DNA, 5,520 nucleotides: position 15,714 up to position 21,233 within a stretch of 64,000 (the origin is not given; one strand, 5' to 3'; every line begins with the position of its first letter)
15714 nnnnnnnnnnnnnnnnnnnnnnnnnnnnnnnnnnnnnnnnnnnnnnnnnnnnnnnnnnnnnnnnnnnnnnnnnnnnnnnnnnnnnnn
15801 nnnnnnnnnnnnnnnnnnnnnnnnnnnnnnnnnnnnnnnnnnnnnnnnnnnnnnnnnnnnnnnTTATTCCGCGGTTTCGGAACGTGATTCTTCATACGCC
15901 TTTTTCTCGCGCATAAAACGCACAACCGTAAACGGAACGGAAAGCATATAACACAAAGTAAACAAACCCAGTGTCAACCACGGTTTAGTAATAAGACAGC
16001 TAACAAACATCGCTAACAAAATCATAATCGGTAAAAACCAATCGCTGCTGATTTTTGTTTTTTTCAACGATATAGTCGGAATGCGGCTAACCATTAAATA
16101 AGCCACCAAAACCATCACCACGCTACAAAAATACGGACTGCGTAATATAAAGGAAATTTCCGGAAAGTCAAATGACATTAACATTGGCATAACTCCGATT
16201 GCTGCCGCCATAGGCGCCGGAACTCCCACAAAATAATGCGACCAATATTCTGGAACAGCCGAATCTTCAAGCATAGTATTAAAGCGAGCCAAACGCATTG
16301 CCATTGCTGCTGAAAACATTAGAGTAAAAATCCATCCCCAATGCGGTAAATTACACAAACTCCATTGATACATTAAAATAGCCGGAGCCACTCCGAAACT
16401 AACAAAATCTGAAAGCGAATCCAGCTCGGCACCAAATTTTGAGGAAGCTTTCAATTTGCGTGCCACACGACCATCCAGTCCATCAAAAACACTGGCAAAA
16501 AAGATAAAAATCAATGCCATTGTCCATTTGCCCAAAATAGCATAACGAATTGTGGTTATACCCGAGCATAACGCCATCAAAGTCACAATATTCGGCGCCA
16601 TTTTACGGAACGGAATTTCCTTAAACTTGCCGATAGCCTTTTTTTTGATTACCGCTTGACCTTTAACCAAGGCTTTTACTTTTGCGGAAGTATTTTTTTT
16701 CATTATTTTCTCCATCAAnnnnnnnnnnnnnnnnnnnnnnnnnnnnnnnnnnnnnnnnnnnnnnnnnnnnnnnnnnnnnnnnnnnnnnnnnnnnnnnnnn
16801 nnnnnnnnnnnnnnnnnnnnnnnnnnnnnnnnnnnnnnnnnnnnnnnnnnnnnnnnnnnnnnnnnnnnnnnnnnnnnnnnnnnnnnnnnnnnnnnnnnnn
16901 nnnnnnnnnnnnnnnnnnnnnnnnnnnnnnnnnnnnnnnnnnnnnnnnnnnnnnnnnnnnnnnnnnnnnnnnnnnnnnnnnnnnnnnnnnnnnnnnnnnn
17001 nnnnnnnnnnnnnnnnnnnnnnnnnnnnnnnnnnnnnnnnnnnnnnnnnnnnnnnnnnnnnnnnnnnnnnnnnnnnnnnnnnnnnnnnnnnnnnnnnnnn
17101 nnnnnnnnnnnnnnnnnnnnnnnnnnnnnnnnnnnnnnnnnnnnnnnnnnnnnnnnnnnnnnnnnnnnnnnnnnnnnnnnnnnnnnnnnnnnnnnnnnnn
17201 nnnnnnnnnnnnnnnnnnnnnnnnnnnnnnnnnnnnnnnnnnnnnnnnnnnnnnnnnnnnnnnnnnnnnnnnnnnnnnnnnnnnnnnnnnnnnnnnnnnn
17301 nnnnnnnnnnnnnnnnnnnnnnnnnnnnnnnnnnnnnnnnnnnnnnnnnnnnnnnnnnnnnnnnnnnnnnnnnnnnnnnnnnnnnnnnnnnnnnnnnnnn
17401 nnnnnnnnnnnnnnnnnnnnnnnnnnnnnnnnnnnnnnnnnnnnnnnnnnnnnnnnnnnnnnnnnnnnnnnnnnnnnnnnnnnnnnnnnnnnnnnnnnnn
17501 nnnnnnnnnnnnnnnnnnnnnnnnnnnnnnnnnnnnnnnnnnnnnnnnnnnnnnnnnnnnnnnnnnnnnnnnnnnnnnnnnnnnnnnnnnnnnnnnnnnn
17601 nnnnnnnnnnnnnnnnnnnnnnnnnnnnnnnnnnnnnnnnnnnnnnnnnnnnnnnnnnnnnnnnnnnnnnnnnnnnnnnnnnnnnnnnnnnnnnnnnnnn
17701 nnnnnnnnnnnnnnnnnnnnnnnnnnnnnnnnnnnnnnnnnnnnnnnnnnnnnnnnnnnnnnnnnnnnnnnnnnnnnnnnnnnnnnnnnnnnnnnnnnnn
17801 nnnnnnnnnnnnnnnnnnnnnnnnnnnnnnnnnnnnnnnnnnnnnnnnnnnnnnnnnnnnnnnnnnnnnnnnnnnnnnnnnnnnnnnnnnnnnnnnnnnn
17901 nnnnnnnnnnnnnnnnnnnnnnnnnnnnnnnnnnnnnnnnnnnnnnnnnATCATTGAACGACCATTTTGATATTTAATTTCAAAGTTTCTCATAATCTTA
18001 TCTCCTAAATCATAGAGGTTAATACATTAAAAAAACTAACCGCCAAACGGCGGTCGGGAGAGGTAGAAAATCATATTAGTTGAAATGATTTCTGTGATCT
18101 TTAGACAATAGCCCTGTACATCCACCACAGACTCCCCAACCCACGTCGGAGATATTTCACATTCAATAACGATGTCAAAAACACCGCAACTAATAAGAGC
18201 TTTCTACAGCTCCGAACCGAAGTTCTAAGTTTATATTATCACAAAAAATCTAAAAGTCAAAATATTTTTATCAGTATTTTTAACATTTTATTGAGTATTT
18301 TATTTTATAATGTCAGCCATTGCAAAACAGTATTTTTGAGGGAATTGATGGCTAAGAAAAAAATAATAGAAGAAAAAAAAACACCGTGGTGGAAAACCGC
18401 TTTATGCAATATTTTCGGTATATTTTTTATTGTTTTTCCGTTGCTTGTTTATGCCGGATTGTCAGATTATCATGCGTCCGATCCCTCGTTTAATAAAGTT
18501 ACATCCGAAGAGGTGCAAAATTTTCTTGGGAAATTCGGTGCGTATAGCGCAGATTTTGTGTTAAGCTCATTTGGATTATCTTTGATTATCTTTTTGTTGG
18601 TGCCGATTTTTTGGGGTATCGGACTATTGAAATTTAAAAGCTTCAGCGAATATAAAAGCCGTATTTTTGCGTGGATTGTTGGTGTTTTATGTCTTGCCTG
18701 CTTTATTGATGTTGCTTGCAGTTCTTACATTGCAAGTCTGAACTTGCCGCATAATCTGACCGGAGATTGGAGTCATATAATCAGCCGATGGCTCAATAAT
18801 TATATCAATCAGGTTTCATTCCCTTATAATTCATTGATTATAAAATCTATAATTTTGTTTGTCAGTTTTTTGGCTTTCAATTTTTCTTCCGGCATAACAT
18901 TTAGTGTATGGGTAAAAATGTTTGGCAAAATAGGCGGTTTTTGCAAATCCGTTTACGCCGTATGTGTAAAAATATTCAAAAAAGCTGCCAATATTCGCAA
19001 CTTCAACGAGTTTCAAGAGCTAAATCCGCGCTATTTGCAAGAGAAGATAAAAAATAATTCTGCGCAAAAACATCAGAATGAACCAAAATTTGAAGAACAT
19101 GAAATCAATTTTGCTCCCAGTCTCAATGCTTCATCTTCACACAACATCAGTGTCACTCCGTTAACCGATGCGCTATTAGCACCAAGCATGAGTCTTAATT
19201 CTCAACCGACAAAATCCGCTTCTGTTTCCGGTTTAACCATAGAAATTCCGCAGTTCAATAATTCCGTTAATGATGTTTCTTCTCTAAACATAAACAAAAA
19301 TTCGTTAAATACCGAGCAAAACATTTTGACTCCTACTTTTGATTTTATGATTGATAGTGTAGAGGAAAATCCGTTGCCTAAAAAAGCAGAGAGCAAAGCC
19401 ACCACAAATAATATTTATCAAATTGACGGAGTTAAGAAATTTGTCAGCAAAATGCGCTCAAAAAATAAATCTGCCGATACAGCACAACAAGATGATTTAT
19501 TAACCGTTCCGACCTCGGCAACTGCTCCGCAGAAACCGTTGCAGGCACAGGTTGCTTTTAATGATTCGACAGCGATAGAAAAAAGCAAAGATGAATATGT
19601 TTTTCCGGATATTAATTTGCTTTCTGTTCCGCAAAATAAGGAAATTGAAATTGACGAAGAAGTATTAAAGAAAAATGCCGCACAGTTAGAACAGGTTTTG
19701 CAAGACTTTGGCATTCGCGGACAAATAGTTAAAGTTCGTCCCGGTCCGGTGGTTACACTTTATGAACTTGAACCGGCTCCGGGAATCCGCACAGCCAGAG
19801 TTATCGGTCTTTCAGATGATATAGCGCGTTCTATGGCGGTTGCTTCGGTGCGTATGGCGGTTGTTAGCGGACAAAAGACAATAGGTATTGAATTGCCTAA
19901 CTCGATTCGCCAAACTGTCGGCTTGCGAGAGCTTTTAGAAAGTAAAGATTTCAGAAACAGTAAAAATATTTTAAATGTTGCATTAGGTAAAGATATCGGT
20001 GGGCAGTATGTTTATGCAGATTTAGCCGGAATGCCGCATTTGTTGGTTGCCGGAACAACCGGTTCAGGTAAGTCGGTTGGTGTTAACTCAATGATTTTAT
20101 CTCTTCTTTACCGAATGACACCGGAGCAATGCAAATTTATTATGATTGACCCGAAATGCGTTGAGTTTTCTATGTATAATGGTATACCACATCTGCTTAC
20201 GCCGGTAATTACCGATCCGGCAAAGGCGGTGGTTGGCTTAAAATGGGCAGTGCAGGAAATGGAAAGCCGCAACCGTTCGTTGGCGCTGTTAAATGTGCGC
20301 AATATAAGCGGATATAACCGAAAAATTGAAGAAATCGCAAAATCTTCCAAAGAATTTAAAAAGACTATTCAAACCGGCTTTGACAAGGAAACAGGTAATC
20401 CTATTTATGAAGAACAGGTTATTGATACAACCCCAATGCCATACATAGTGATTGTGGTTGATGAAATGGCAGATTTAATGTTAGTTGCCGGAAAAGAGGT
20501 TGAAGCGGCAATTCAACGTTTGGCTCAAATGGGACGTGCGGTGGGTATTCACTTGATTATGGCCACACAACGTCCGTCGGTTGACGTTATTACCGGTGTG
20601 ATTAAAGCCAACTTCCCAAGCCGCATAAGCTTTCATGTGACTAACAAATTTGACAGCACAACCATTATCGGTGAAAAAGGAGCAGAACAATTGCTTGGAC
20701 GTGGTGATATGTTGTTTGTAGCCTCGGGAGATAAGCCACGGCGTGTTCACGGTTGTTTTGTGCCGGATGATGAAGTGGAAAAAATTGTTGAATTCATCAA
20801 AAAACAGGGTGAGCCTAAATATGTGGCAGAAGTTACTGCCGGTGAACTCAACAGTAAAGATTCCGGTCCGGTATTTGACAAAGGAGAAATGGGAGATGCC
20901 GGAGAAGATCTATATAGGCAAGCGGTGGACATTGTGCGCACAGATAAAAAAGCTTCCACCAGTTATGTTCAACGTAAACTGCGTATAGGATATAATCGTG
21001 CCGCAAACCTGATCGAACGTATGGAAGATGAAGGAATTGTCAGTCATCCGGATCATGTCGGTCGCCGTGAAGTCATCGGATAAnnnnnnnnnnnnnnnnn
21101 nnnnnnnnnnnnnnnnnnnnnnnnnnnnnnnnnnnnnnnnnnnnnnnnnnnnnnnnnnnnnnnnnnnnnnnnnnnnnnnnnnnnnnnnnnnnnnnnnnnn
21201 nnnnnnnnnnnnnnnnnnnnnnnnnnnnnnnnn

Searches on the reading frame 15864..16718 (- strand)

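Call 46: search_protein_families(library=pfam, proteins=[window:15864-16718:-], max_evalue=0.001)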
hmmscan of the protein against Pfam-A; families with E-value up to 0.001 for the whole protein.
window:15864-16718:- (284 aa): 2 families
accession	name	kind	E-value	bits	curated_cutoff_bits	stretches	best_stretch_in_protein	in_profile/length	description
PF01066.26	CDP-OH_P_transf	-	4.4e-25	89.3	22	1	41-184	3-137/152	CDP-alcohol phosphatidyltransferase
PF08009.16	CDP-OH_P_tran_2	-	5.3e-09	36.3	21.5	1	227-262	2-37/37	CDP-alcohol phosphatidyltransferase 2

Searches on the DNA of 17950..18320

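Call 94: search_rna_families(source=window, start=17950, end=18320, threshold=evalue, max_evalue=1)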
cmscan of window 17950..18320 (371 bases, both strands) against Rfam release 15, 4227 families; matches with E-value up to 1: 1.
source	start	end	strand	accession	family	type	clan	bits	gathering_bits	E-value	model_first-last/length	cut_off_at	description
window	18029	18103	-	RF02631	Hrs13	Gene; sRNA;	-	19.7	52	0.014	1-82/82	no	Hfq-regulated sRNA 13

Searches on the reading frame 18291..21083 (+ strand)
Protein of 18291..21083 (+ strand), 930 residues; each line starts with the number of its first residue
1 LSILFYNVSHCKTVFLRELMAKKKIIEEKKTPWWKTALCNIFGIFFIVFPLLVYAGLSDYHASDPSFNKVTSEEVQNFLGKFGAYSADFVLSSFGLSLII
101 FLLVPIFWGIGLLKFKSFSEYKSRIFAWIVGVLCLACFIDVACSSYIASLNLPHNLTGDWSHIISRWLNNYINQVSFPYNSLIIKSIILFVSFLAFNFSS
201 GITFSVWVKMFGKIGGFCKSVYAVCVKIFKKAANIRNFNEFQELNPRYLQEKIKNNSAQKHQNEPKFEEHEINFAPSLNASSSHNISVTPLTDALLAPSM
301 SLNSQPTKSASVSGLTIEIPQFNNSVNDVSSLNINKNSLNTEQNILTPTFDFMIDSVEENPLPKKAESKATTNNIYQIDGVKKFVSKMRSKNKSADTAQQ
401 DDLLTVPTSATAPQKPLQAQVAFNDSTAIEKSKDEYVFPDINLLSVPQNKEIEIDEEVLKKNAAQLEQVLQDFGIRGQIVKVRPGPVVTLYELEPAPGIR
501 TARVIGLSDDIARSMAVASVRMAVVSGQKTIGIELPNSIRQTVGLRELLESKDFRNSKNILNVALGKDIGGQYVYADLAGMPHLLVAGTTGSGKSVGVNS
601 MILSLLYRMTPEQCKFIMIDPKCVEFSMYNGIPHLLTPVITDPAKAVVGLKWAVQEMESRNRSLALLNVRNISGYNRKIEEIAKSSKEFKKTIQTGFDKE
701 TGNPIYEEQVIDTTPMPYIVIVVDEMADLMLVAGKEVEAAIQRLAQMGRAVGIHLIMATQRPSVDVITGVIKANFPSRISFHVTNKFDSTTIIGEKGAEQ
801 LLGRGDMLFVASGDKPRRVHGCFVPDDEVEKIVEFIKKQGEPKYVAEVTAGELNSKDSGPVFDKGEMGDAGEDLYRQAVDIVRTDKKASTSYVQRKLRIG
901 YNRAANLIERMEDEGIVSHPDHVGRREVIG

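Call 46: search_protein_families(library=pfam, proteins=[window:18291-21083:+], max_evalue=0.001)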
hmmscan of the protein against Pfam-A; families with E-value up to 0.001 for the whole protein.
window:18291-21083:+ (930 aa): 5 families
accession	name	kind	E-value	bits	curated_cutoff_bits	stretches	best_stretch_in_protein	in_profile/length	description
PF01580.24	FtsK_SpoIIIE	-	3.5e-70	236.3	24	1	545-764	2-221/221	FtsK/SpoIIIE family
PF17854.6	FtsK_alpha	-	9.2e-30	103.3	22.9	1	438-537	1-101/101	FtsK alpha domain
PF09397.16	FtsK_gamma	-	6.4e-25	87.1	30.6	1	871-929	3-61/63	Ftsk gamma domain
PF13491.11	FtsK_4TM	-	7.2e-18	65.3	23.1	1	40-199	6-162/171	4TM region of DNA translocase FtsK/SpoIIIE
PF01935.23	DUF87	-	0.00096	19.7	23.2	0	574-621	14-60/220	Helicase HerA, central domain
